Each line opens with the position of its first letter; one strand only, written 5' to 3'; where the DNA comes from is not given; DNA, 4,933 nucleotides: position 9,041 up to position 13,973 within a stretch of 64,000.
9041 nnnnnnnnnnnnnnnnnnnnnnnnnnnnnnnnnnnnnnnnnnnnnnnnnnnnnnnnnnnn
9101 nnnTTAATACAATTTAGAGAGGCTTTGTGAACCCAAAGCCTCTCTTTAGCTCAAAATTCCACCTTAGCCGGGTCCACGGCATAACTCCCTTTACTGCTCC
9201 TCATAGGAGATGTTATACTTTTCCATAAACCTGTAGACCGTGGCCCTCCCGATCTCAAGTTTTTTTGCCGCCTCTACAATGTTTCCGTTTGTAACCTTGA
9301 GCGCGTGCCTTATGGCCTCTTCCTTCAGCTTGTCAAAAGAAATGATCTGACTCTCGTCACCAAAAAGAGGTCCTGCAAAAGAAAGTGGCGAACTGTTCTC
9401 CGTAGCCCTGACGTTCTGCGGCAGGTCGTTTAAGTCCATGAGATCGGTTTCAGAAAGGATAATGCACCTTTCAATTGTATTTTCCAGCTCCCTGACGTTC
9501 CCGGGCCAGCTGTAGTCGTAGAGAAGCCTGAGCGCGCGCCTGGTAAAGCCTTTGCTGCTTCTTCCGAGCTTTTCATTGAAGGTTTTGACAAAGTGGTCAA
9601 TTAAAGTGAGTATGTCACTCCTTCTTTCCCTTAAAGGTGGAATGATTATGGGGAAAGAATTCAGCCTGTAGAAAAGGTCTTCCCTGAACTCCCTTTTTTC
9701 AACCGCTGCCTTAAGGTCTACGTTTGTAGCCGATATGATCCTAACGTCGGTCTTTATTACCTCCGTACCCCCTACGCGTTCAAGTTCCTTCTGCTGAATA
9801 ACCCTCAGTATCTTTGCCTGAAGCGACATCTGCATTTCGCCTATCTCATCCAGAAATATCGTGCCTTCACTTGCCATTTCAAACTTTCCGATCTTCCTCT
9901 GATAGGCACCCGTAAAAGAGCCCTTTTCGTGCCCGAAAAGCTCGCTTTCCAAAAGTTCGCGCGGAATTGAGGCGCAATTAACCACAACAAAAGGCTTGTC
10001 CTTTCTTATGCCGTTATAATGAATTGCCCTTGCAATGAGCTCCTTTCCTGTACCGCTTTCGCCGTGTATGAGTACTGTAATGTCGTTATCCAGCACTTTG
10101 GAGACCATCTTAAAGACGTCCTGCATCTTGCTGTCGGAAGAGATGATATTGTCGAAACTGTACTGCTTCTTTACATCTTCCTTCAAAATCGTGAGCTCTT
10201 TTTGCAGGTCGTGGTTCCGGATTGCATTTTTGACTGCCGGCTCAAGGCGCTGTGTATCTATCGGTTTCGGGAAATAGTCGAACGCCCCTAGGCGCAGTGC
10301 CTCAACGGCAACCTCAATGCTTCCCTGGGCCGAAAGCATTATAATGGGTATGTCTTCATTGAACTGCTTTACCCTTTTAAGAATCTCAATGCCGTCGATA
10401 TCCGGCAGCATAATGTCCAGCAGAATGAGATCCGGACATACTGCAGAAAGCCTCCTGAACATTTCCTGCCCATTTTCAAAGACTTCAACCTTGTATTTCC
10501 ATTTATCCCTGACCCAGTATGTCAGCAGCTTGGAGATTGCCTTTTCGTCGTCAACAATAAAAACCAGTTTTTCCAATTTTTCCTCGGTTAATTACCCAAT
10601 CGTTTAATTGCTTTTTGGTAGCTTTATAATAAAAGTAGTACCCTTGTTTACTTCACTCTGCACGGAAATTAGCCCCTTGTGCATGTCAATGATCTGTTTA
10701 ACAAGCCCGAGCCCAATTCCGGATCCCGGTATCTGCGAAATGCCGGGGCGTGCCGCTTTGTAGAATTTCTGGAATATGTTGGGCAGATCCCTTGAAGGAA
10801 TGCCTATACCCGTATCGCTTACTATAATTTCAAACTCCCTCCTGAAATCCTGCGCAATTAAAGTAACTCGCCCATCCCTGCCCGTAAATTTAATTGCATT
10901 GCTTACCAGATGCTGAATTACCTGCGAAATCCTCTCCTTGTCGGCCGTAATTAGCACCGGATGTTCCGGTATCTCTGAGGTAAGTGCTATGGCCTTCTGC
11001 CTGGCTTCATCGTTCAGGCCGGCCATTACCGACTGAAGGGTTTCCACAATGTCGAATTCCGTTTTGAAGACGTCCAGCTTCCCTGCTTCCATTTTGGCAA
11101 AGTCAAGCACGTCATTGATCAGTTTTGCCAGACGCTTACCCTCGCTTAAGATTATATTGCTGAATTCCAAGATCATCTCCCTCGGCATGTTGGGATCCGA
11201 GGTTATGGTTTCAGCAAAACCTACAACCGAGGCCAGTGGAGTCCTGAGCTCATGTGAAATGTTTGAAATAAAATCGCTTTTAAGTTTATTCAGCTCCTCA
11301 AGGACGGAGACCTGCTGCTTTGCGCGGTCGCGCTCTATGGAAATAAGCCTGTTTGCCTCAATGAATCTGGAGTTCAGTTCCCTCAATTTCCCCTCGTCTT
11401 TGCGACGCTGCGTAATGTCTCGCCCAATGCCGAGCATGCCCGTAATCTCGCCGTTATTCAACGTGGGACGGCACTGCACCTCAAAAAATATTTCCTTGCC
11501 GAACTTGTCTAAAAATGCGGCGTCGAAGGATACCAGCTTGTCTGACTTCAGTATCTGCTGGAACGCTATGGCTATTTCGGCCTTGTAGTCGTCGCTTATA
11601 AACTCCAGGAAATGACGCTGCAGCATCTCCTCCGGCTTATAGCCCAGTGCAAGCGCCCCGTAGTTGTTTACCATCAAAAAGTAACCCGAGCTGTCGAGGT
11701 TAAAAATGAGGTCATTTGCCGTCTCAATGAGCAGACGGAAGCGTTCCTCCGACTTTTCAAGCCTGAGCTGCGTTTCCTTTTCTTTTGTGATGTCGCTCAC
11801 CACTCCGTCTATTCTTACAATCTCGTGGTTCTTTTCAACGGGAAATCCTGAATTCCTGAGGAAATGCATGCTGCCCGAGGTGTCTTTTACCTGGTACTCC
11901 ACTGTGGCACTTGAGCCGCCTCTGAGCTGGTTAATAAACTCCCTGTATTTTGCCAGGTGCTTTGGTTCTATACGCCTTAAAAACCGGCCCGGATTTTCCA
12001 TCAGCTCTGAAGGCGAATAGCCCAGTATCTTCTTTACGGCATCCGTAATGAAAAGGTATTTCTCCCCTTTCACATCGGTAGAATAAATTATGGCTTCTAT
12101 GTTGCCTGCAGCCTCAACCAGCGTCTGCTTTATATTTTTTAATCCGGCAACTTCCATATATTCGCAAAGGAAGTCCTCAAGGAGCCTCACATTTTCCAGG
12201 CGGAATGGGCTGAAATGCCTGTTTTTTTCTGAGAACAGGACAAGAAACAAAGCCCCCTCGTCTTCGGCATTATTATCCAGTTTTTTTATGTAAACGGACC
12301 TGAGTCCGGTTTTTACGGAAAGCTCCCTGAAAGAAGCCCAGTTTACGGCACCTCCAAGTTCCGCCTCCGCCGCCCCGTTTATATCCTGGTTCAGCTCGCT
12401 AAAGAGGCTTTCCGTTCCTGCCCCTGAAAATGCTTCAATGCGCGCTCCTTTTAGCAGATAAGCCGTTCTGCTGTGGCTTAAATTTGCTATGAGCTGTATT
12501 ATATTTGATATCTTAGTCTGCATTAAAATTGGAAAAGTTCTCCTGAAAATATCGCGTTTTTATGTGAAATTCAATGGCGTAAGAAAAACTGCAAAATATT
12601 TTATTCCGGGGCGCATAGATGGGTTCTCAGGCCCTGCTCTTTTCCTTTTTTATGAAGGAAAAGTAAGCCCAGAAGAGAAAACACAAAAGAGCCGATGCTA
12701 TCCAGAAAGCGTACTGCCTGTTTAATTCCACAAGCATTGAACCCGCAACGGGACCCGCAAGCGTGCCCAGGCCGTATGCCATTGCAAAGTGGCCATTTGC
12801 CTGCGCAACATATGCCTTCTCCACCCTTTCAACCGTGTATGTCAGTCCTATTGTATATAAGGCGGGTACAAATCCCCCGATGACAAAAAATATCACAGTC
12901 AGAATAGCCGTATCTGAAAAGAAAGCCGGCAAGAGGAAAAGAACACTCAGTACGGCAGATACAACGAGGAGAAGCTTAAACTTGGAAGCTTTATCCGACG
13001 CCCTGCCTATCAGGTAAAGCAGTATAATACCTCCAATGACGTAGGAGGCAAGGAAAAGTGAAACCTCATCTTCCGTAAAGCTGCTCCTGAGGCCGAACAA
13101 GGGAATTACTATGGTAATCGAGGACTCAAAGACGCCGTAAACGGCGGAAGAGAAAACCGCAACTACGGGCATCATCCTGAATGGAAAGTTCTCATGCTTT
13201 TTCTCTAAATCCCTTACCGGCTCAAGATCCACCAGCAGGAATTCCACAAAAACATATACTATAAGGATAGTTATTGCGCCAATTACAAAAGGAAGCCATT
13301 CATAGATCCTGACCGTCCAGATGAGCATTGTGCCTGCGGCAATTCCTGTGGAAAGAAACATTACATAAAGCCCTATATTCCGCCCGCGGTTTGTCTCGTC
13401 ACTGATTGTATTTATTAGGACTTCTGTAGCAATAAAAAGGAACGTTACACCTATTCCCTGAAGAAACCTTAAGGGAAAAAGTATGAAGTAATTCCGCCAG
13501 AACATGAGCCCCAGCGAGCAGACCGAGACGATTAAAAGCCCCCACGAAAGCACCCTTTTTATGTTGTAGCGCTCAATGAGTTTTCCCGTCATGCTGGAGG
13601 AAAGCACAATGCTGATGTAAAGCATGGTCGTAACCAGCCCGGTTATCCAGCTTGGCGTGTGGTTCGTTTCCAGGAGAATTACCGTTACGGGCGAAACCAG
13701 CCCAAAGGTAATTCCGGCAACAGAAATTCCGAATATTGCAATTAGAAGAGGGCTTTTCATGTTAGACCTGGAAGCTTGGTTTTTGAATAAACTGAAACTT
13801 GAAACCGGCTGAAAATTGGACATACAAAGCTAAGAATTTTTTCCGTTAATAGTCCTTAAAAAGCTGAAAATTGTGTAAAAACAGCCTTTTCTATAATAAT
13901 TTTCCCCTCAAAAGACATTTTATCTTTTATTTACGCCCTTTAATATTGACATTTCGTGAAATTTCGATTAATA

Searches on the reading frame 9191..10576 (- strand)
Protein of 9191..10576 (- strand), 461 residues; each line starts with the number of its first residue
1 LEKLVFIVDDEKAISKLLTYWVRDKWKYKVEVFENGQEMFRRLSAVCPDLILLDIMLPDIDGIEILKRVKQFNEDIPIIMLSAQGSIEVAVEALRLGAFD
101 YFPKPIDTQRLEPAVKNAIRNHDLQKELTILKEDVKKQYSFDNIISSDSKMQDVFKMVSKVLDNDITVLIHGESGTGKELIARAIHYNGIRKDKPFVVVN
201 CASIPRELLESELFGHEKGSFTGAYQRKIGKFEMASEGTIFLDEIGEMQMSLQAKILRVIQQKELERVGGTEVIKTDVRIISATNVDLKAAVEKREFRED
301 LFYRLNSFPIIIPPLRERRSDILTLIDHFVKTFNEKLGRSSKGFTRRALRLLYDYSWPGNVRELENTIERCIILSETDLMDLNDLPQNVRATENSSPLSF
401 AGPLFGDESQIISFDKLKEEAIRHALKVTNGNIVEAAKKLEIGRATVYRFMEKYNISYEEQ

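Call 38: search_protein_families(library=pfam, proteins=[window:9191-10576:-], max_evalue=0.0001)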
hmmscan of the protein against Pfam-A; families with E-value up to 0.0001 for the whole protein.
window:9191-10576:- (461 aa): 7 families
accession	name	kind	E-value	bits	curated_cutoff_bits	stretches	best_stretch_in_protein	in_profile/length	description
PF00158.32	Sigma54_activat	-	5.9e-72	241.3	20.2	1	144-310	1-167/168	Sigma-54 interaction domain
PF00072.30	Response_reg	-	1.8e-29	102.6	30.2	1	5-115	1-110/111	Response regulator receiver domain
PF25601.1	AAA_lid_14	-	6.5e-27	93.6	27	1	316-396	1-81/87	AAA+ ATPase lid domain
PF14532.12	Sigma54_activ_2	-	2.5e-20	73.6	25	1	149-315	5-138/138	Sigma-54 interaction domain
PF02954.25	HTH_8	-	6.2e-08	32.7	22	1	420-454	8-42/42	Bacterial regulatory protein, Fis family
PF07724.20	AAA_2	-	2.1e-05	25.1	27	1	166-296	4-135/166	AAA domain (Cdc48 subfamily)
PF07728.20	AAA_5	-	3.2e-05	24.4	22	1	168-285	2-122/139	AAA domain (dynein-related subfamily)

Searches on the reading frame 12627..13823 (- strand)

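Call 38: search_protein_families(library=pfam, proteins=[window:12627-13823:-], max_evalue=0.0001)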
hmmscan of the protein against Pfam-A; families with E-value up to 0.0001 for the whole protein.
window:12627-13823:- (398 aa): 2 families
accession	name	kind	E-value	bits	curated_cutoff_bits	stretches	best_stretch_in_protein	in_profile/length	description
PF07690.21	MFS_1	-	8.8e-42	143.7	33.4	2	30-243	2-228/347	Major Facilitator Superfamily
PF00083.30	Sugar_tr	-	4.7e-07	29.5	22.3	1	50-186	43-181/452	Sugar (and other) transporter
